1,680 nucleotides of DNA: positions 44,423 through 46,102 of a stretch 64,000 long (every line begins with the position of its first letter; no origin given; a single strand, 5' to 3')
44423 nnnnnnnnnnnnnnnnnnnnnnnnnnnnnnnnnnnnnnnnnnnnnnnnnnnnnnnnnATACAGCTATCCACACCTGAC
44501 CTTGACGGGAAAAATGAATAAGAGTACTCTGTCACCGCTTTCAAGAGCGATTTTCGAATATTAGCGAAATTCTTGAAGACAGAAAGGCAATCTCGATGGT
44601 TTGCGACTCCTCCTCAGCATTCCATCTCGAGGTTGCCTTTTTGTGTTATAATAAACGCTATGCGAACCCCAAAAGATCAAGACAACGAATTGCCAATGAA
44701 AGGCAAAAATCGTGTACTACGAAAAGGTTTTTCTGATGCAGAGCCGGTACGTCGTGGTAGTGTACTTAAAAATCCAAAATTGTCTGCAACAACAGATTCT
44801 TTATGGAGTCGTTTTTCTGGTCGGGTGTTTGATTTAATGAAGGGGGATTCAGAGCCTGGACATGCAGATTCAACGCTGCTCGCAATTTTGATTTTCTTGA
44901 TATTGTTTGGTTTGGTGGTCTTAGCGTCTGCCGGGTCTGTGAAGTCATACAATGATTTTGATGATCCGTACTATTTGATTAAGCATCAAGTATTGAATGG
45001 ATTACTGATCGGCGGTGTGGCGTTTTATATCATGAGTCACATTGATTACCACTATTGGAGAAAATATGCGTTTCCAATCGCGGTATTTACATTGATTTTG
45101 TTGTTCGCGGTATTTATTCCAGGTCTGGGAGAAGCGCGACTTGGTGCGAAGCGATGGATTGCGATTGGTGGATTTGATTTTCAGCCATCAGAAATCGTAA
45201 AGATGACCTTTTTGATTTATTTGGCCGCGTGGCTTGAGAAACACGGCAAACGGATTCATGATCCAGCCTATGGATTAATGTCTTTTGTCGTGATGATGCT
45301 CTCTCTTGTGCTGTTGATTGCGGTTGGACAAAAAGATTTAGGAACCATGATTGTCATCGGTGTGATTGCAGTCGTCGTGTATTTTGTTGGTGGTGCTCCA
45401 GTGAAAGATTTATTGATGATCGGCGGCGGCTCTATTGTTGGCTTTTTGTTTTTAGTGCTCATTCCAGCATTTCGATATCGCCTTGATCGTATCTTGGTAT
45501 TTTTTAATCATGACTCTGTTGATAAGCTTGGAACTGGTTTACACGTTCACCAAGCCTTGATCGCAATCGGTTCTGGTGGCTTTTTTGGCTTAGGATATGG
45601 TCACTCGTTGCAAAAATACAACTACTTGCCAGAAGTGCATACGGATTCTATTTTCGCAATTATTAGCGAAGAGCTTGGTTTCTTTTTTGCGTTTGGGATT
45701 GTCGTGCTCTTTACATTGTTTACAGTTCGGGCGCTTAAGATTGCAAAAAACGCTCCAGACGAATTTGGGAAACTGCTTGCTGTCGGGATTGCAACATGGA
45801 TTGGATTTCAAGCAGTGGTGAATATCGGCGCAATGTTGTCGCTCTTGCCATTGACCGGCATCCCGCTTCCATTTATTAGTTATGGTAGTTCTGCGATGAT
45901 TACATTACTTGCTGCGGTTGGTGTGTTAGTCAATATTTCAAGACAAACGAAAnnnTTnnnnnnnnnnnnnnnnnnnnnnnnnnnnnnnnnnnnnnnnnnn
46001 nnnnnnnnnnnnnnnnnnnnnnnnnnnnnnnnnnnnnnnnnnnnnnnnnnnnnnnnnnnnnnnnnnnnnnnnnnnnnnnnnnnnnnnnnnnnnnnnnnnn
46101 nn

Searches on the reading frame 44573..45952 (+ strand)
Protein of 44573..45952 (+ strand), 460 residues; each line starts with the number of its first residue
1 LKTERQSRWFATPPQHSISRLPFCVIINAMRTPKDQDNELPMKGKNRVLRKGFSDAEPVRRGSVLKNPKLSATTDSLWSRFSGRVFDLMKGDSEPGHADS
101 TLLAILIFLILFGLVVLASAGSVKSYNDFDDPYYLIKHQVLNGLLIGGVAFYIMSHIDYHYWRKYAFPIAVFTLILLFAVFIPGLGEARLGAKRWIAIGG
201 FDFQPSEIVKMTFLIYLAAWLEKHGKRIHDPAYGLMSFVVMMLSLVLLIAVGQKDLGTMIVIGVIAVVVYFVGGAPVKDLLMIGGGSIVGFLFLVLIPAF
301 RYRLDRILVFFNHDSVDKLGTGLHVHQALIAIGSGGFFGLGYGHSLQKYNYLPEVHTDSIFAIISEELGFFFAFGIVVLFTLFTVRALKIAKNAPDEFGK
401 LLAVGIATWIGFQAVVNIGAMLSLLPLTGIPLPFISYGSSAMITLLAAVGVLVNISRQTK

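Call 99: search_protein_families(library=pfam, proteins=[window:44573-45952:+], max_evalue=0.001)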
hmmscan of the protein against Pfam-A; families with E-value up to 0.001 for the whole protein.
window:44573-45952:+ (460 aa): 1 family
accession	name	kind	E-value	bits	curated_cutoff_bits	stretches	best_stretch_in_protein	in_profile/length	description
PF01098.24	FTSW_RODA_SPOVE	-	1.9e-96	323.6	26.4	1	102-460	4-355/356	Cell cycle protein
